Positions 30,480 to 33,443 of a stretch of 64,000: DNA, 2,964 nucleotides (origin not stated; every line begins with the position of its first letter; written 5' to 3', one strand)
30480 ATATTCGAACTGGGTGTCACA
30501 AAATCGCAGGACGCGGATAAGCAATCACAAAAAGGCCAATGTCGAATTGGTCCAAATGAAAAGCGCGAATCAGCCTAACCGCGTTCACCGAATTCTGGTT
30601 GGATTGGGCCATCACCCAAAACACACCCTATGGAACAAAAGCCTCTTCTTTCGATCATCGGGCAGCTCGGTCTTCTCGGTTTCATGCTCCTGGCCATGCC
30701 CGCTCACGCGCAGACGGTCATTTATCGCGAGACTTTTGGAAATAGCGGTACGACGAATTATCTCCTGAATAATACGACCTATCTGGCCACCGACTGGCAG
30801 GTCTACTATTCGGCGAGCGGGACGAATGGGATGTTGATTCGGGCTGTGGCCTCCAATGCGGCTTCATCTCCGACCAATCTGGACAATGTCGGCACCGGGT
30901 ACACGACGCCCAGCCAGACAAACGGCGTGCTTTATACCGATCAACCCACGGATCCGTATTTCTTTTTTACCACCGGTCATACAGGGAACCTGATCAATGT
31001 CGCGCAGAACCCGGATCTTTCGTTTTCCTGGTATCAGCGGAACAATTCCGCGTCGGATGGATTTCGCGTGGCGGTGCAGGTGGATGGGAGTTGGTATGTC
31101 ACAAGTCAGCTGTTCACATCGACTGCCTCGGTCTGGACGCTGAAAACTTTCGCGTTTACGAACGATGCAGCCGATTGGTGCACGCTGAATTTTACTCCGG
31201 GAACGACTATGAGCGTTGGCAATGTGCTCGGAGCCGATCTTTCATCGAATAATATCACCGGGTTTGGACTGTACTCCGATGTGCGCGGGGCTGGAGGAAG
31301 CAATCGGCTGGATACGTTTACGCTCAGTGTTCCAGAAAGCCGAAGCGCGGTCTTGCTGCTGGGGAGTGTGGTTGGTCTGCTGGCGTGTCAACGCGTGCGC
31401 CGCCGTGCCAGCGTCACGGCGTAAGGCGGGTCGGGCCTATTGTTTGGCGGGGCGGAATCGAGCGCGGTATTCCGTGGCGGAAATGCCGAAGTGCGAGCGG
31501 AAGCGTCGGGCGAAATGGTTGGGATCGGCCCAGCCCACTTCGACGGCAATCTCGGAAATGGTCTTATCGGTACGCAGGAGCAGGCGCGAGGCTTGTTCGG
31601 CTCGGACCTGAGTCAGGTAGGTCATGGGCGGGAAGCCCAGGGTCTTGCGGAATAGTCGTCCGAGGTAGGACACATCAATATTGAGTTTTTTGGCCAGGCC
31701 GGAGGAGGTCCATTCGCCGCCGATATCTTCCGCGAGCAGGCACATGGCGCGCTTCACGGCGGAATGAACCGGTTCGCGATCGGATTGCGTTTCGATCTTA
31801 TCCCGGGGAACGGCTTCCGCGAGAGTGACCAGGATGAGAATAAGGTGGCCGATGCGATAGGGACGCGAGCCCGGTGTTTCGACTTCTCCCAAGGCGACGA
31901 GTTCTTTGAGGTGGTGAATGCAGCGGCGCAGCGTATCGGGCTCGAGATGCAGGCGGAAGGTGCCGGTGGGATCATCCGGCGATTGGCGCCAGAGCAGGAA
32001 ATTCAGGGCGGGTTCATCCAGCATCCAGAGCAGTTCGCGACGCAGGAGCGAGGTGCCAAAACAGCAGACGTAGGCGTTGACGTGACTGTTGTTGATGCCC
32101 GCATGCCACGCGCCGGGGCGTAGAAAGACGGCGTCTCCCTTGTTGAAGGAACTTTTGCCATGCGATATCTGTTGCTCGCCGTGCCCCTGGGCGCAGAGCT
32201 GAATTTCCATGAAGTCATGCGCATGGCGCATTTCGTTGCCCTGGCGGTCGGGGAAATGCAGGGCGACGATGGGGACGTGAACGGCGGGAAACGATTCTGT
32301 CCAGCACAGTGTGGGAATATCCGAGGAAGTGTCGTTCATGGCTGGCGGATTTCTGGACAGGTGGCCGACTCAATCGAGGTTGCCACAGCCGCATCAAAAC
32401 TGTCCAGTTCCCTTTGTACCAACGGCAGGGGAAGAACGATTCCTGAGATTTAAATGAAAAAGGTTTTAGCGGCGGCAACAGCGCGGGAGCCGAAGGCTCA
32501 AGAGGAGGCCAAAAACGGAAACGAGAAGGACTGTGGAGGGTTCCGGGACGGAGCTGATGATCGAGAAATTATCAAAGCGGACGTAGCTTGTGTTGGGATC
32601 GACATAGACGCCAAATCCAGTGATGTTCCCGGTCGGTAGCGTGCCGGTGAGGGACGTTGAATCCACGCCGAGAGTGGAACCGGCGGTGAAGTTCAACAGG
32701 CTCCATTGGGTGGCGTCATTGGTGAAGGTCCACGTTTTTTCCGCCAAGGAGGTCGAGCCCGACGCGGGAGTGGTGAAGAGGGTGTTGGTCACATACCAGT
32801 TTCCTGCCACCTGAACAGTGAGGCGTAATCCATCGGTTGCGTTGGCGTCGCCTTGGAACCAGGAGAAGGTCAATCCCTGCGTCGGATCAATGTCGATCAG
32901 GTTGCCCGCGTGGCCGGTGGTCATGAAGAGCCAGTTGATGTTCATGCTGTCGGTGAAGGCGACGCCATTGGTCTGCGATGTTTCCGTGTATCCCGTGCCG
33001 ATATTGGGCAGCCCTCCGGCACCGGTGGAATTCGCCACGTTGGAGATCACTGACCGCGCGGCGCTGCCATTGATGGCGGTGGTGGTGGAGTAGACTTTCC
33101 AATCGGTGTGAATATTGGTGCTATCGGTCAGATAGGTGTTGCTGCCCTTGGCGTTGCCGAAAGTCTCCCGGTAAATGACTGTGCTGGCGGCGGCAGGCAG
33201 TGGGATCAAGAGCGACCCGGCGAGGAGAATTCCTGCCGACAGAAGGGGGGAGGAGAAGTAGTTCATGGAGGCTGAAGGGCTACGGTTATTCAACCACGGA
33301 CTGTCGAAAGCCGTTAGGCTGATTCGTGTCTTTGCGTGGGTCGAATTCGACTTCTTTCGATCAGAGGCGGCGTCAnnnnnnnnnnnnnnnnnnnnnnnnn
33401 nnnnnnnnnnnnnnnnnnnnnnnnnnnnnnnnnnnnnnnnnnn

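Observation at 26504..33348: Triplicated secreted protein family (X1-X3), each with its own conserved upstream element, interleaved with GH78-like, GH-A-like and AraC genes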

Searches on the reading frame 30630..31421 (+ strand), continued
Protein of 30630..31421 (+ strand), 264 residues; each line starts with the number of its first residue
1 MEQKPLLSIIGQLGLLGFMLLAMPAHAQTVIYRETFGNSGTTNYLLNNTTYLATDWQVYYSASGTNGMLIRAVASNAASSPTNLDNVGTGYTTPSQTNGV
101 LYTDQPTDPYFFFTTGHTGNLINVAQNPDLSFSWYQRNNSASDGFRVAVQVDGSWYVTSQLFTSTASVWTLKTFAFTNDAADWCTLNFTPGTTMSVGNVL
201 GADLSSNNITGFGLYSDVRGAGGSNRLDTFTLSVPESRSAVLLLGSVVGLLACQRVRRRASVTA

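Call 51: find_encoding_contigs(protein=P0110, flank=8000, max_places=2)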
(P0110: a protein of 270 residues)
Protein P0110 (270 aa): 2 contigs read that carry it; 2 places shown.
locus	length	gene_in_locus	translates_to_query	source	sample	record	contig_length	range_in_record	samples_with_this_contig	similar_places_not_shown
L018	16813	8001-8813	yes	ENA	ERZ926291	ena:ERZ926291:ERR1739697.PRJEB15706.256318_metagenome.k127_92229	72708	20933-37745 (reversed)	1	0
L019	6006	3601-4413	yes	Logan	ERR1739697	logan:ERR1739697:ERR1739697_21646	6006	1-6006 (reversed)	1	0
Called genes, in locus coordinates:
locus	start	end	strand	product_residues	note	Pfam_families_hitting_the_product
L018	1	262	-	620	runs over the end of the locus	PF23357:DUF7088, PF09822:ABC_transp_aux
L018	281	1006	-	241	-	PF12730:ABC2_membrane_4, PF12698:ABC2_membrane_3, PF13346:ABC2_membrane_5 (weak), PF12679:ABC2_membrane_2 (weak)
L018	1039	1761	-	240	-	PF00005:ABC_tran, PF13304:AAA_21 (weak)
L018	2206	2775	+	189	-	PF07385:Lyx_isomer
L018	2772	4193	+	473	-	PF01565:FAD_binding_4, PF02913:FAD-oxidase_C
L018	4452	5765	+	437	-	PF00037:Fer4 (faint), PF12797:Fer4_2 (faint), PF13183:Fer4_8, PF13237:Fer4_10 (weak), PF12838:Fer4_7, PF13484:Fer4_16 (weak), PF13534:Fer4_17, PF02754:CCG, +1 more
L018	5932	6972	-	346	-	PF00356:LacI, PF13377:Peripla_BP_3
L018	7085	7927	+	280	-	-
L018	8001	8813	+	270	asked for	-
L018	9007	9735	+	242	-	PF01507:PAPS_reduct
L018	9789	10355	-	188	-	PF01872:RibD_C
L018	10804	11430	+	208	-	PF01583:APS_kinase, PF13238:AAA_18 (weak), PF13671:AAA_33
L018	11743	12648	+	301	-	PF01507:PAPS_reduct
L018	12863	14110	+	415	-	PF00009:GTP_EFTU, PF01926:MMR_HSR1 (faint), PF03144:GTP_EFTU_D2 (weak), PF22594:GTP-eEF1A_C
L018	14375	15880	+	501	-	-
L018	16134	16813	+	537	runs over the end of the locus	PF00884:Sulfatase, PF01663:Phosphodiest (faint), PF16347:SGSH_C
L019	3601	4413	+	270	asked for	-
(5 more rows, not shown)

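Call 54: predict_structure(alignment_id=A4)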
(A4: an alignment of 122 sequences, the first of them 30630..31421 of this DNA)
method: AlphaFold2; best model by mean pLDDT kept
length: 264 residues; sequences in the alignment: 122
mean_pLDDT: 90.6   pTM: 0.84
mean pLDDT of the five models: 90.6, 90.1, 89.1, 88.9, 88.5
residues with pLDDT >= 90: 192; 70-90: 51; 50-70: 19; < 50: 2
segments of 3 or more residues with pLDDT < 50: none
pLDDT, mean of each block of 10 residues (from residue 1): 57 72 78 97 96 96 93 90 95 97 93 84 92 97 96 98 97 98 98 98 97 90 91 86 85 89 79
secondary structure, 60 per line:
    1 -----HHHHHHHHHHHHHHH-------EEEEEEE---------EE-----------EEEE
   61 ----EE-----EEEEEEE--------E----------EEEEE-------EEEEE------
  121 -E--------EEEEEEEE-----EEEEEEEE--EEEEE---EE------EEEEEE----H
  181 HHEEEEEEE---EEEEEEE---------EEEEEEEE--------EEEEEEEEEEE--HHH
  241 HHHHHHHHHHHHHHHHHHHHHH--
elements in order: H6-20 E28-34 E57-60 E72-78 E98-102 E110-114 E131-138 E144-151 E154-158 E170-175 E183-189 E193-199 E209-216 E225-235 H238-262
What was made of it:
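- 30630..31424 (+): X2. Family member of 264 aa with a signal peptide, a beta-sandwich body, and a variant sorting tail: VPES, then a helix, then RVRRR. AF2 model with pLDDT 90.6 and a C-terminal helix at residues 238-262 (call 54).
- On PEP-CTERM sorting-signal proteins: X2 reads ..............-QRVRRR, modelled as a helix at residues 238-262 (call 54).
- On Carbohydrate-binding modules (CAZy CBM families, e.g. CBM4/9/11/22): The AF2 model has pLDDT 90.6 (call 54).
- The AF2 model has pLDDT 90.6 and pTM 0.84 and is all-beta (call 54). The size and the all-beta fold are compatible (call 54).
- Tried and rejected: It was replaced by a 122-sequence model (call 54).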

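Call 57: fold_search(model_id=the predicted structure, library=pdb)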
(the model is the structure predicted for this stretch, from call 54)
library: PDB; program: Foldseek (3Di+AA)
matches with E <= 10: 1204; with E <= 0.001: 7
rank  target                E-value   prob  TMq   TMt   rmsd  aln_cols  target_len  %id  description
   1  7qx5                  1.6e-04  1.00  0.32  0.15   9.6       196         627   18  mosquitocidal Cry11Aa-Y449F determined at pH 7 from naturally-occurring nanocrystals by Serial femtosecond crystallograp (released 2022-07-27)
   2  7qx6                  1.8e-04  1.00  0.31  0.14  11.5       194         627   18  mosquitocidal Cry11Aa-E583Q determined at pH 7 from naturally-occurring nanocrystals by Serial femtosecond crystallograp (released 2022-07-27)
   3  7qx7                  5.1e-04  1.00  0.34  0.16   9.1       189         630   17  mosquitocidal Cry11Aa-F17Y determined at pH 7 from naturally-occurring nanocrystals by Serial femtosecond crystallograph (released 2022-07-27)
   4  7qx4                  6.6e-04  1.00  0.33  0.15  10.7       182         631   18  mosquitocidal Cry11Aa determined at pH 7 from naturally-occurring nanocrystals by Serial femtosecond crystallography (released 2022-07-27)
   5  7zkq_A                7.4e-04  1.00  0.37  0.43   8.3       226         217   13  Early Pp module assembly intermediate of complex I (released 2022-11-23)
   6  3v0a_B                9.6e-04  0.92  0.24  0.08  13.9       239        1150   13  2.7 angstrom crystal structure of BoNT/Ai in complex with NTNHA (released 2012-03-14)
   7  9arl_B                9.6e-04  0.85  0.22  0.07  13.9       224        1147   14  CryoEM structure of BoNT-NTNH-OrfX2 complex from Clostridium botulinum strain A1-ST7B, major class (released 2025-01-22)
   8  9arj_B                1.1e-03  0.97  0.29  0.09  11.9       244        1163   11  CryoEM structure of BoNT-NTNH-OrfX2 complex from Clostridium botulinum E1, major class (released 2025-01-22)
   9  6yp6                  1.3e-03  1.00  0.37  0.43  11.1       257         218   11  Structural annotation of the conserved carbohydrate esterase vb_24B_21 from Shiga toxin-encoding bacteriophage phi24B (released 2020-09-16)
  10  9jsi_A                1.6e-03  1.00  0.30  0.19   9.0       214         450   12  Clostridium perfringens iota toxin pore Ib in prepore II state (released 2025-05-14)
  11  4bq4_A                1.6e-03  1.00  0.37  0.16  11.1       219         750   10  Structural analysis of an exo-beta-agarase (released 2013-08-14)
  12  1k42_MODEL_1_A        1.8e-03  1.00  0.37  0.54   8.1       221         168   11  The Solution Structure of the CBM4-2 Carbohydrate Binding Module from a Thermostable Rhodothermus marinus Xyla (released 2002-05-29)
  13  4bq3_C                2.0e-03  1.00  0.38  0.16  10.6       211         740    9  Structural analysis of an exo-beta-agarase (released 2013-08-14)
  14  3v0c                  2.0e-03  0.80  0.23  0.06  15.7       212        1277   13  4.3 angstrom crystal structure of an inactive BoNT/A (E224Q/R363A/Y366F) (released 2012-03-14)
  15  1w99                  2.2e-03  1.00  0.34  0.18   8.5       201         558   13  Mosquito-larvicidal toxin Cry4Ba from Bacillus thuringiensis ssp. Israelensis (released 2005-04-11)
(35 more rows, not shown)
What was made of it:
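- Closest known: Beta-sandwich carbohydrate-binding modules of the jelly-roll type. Same: N- and C-terminal strands pair in one sheet (calls 54, 57).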

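Call 63: find_encoding_contigs(protein=P0060, flank=8000, max_places=2)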
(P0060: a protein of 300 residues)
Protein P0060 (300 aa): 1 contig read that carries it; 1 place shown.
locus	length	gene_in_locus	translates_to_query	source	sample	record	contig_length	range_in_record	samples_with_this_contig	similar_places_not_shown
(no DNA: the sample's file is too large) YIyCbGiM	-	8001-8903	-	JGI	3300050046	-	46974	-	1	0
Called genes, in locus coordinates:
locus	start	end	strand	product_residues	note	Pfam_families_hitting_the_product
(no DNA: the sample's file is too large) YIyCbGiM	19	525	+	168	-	PF01047:MarR, PF12802:MarR_2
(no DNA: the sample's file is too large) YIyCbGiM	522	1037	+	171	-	PF10604:Polyketide_cyc2, PF03364:Polyketide_cyc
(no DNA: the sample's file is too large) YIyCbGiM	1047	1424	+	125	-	-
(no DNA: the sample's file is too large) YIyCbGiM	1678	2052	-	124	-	-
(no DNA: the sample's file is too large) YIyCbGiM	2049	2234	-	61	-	-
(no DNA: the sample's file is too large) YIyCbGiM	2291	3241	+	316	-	PF12760:Zn_ribbon_IS1595, PF12762:DDE_Tnp_IS1595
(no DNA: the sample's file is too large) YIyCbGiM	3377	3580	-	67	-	-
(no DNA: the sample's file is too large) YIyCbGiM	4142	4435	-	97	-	-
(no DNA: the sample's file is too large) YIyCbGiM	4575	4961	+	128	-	-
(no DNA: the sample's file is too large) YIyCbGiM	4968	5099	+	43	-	-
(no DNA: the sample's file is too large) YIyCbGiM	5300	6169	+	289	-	-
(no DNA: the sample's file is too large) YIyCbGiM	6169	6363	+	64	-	-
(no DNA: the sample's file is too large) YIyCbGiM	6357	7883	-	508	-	PF12708:Pect-lyase_RHGA_epim (weak), PF00295:Glyco_hydro_28, PF13229:Beta_helix (weak)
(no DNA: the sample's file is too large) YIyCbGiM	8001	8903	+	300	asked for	-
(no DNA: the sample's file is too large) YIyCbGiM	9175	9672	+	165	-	-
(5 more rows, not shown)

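Call 64: find_encoding_contigs(protein=P0085, flank=8000, max_places=2)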
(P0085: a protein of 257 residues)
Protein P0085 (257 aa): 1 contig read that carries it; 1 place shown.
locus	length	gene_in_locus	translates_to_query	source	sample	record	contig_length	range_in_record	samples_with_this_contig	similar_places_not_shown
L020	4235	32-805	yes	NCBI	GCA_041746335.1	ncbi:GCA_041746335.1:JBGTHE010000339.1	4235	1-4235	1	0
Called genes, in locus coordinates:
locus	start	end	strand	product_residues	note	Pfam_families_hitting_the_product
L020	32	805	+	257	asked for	PF07589:PEP_exosort_dom (weak)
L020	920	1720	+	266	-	PF03629:SASA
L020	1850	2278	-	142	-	PF13377:Peripla_BP_3 (weak)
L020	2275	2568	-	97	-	-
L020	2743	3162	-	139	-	PF13358:DDE_3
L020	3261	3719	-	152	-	PF13384:HTH_23 (faint), PF13551:HTH_29 (weak)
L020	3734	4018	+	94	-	-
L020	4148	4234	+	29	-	?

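Call 65: find_encoding_contigs(protein=P0140, flank=8000, max_places=2)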
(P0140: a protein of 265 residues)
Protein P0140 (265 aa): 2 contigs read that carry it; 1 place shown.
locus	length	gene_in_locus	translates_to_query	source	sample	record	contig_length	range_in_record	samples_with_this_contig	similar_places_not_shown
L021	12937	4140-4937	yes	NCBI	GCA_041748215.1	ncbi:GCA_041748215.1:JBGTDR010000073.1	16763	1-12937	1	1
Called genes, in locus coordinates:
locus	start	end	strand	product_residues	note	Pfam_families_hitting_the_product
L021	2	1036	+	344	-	?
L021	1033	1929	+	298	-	PF01370:Epimerase, PF04321:RmlD_sub_bind, PF13460:NAD_binding_10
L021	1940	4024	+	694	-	PF08124:Lyase_8_N, PF02278:Lyase_8, PF02884:Lyase_8_C (weak)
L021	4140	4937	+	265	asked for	PF07589:PEP_exosort_dom (faint)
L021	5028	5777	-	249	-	PF09339:HTH_IclR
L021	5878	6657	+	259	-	-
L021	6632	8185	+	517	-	PF13385:Laminin_G_3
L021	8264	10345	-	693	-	PF03781:FGE-sulfatase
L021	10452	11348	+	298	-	PF02311:AraC_binding, PF00165:HTH_AraC (weak), PF12833:HTH_18, PF00165:HTH_AraC (weak)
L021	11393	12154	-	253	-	PF09339:HTH_IclR (weak), PF01614:IclR_C (weak)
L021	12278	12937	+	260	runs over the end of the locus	PF13385:Laminin_G_3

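Call 80: fold_search(model_id=the predicted structure, library=viral)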
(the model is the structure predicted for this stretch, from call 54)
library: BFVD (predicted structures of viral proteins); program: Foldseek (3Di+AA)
matches with E <= 10: 1662; with E <= 0.001: 21
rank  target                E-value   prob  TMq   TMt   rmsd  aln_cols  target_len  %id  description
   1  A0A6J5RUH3            4.3e-05  1.00  0.36  0.39  10.4       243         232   10  Uncharacterized protein [uncultured Caudovirales phage]
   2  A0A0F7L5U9            1.0e-04  1.00  0.33  0.37   9.0       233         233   13  Uncharacterized protein [uncultured marine virus]
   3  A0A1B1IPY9            1.1e-04  1.00  0.34  0.34  14.4       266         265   12  (no name in the UniProt tables at hand)
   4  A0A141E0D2            1.3e-04  1.00  0.34  0.11  12.0       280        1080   12  PblB [Streptococcus phage phiARI0285-3]
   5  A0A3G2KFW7            1.3e-04  0.99  0.27  0.28  15.2       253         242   11  Uncharacterized protein [Arthrobacter phage Faja]
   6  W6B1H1                1.3e-04  1.00  0.34  0.37  11.9       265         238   13  LamG domain-containing protein [Erwinia phage Ea35-70]
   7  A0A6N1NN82            1.4e-04  1.00  0.31  0.15  20.6       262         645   11  Ulilysin [Tupanvirus deep ocean]
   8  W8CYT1                1.6e-04  1.00  0.29  0.11  17.8       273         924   18  (no name in the UniProt tables at hand)
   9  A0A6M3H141            2.0e-04  1.00  0.32  0.07  12.4       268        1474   13  (no name in the UniProt tables at hand)
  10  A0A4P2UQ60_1          2.8e-04  0.99  0.28  0.12  13.7       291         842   11  (no name in the UniProt tables at hand)
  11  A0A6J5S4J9            2.9e-04  0.99  0.29  0.30  12.8       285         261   10  Uncharacterized protein [uncultured Caudovirales phage]
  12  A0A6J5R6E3            2.9e-04  0.98  0.29  0.11  12.5       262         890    8  LamG domain containing protein (Fragment) [uncultured Caudovirales phage]
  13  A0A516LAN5            3.8e-04  1.00  0.32  0.17  12.8       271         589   11  (no name in the UniProt tables at hand)
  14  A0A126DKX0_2          4.0e-04  0.99  0.30  0.09  13.9       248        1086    9  (no name in the UniProt tables at hand)
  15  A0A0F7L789            4.2e-04  1.00  0.38  0.28   8.2       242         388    9  Uncharacterized protein [uncultured marine virus]
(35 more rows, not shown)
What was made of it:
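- It shows a fold class rather than homology, and the same fold serves in toxins, phage fibres and protein-protein modules (call 80).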

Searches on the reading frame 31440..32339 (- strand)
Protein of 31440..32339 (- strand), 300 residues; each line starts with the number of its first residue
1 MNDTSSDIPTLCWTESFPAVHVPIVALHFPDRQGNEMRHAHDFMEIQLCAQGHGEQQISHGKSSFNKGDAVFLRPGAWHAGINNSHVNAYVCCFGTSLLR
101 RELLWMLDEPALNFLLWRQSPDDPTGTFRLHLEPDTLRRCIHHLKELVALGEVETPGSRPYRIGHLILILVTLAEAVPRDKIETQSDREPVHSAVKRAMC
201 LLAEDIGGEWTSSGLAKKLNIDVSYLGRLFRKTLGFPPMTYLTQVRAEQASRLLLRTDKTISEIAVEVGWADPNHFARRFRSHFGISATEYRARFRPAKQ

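Call 10: search_protein_families(library=pfam, proteins=[window:31440-32339:-], max_evalue=0.001)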
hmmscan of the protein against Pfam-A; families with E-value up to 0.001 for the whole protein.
window:31440-32339:- (300 aa): 4 families
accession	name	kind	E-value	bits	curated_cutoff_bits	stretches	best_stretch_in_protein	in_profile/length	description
PF12833.13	HTH_18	-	1.3e-24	86.7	33.6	1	215-294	1-80/80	Helix-turn-helix domain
PF00165.29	HTH_AraC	-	1e-11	45.1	26.6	1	257-292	7-41/42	Bacterial regulatory helix-turn-helix proteins, AraC family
PF02311.25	AraC_binding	-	2.3e-07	31.1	21.1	1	38-146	18-114/135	AraC-like ligand binding domain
PF07883.17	Cupin_2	-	2.2e-05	24.5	27.2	1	38-91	13-66/70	Cupin domain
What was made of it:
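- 31437..32339 (-): AraC-family regulator (cupin plus HTH_18), directly downstream of X3. It is the candidate binder of the 38-bp element. Pfam (call 10).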

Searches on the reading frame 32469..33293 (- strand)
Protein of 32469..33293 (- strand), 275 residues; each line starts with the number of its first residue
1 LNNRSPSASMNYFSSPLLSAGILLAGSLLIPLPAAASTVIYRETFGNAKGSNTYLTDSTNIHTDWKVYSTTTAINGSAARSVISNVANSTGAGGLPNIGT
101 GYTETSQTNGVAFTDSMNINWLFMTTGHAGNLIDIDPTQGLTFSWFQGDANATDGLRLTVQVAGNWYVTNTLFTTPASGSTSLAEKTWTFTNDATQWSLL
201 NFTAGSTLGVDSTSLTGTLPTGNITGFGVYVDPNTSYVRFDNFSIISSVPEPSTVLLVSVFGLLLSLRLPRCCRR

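Call 7: search_protein_families(library=pfam, proteins=[window:32469-33293:-], max_evalue=1)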
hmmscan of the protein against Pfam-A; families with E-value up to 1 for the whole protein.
window:32469-33293:- (275 aa): 1 family
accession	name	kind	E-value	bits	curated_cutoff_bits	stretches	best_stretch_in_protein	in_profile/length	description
PF07589.16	PEP-CTERM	-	0.09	13.3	20.7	1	248-265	1-18/24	PEP-CTERM motif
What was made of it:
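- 32466..33266 (-): X3. Family member of 266 aa counted from ATG 33266. It has a canonical PEP-CTERM tail: VPEPS, a hydrophobic helix, then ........, encoded at about 32469-32552. The Pfam PEP-CTERM hit is below the cut-off (13.3 bits against 20.7; call 7).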

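Call 8: search_protein_families(library=ncbifam, proteins=[window:32469-33293:-], max_evalue=1)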
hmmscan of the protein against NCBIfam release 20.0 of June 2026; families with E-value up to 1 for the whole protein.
window:32469-33293:- (275 aa): 1 family
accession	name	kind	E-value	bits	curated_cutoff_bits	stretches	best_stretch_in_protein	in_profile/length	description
NF038129.1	PEP_NF038129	equivalog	0.018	14.9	65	1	196-265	122-186/194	NF038129 family PEP-CTERM protein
